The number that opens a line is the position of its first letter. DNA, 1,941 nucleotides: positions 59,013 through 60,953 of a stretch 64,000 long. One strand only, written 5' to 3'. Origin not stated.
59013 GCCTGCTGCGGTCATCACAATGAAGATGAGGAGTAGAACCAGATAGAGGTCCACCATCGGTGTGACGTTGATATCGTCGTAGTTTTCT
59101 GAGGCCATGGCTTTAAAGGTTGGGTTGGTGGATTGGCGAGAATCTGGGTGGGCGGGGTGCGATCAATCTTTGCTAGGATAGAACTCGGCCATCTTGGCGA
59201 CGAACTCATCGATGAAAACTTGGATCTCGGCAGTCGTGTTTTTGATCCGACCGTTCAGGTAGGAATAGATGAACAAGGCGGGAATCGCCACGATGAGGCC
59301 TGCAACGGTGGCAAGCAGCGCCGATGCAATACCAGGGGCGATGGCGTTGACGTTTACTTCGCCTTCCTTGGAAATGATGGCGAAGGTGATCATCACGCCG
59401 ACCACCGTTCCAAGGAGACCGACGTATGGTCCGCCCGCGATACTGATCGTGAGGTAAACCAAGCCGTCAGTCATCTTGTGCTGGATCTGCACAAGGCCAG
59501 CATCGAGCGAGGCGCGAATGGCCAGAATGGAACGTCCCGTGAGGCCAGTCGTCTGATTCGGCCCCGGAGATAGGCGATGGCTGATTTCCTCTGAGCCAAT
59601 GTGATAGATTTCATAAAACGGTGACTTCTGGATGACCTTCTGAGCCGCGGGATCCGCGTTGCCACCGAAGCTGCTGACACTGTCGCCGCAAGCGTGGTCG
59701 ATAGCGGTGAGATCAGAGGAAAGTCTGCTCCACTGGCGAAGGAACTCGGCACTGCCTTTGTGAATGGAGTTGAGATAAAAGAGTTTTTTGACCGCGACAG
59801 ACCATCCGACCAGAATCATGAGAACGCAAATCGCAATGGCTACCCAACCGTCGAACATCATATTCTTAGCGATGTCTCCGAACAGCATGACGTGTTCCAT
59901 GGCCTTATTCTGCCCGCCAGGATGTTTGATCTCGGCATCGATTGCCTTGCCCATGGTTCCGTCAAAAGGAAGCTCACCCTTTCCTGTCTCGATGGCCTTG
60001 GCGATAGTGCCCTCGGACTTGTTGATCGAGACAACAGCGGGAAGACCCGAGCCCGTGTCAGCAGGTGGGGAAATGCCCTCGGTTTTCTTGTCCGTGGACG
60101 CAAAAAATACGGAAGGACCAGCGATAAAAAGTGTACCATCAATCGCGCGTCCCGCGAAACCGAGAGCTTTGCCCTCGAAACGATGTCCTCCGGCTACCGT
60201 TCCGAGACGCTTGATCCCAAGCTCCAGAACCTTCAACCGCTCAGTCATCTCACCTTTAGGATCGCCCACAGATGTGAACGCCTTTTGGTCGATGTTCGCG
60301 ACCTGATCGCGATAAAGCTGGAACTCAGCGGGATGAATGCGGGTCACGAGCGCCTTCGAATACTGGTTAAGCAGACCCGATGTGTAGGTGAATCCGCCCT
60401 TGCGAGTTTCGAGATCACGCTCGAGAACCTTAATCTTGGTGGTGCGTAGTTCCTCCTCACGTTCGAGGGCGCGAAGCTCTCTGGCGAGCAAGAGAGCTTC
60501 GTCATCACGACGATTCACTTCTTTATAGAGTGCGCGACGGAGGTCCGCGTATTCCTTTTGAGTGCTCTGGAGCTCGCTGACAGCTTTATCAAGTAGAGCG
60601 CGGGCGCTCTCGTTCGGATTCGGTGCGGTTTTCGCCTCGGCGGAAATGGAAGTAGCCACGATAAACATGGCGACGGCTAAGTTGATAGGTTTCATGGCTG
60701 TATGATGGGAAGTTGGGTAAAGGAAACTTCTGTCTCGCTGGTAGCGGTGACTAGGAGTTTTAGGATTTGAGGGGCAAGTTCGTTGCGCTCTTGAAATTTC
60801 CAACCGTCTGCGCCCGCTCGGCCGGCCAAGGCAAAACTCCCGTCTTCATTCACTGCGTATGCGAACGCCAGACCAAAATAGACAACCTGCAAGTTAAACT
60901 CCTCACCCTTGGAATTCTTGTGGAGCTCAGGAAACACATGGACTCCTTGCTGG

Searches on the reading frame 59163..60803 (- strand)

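Call 7: search_protein_families(library=pfam, proteins=[window:59163-60803:-], max_evalue=0.01)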
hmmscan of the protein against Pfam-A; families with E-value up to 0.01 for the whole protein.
window:59163-60803:- (546 aa): 2 families
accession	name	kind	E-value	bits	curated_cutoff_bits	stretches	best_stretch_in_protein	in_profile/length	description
PF01618.21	MotA_ExbB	-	4e-25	88.4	22.9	1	425-528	23-126/127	MotA/TolQ/ExbB proton channel family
PF11932.13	DUF3450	-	0.0085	15.9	32.6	0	71-132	14-75/241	Protein of unknown function (DUF3450)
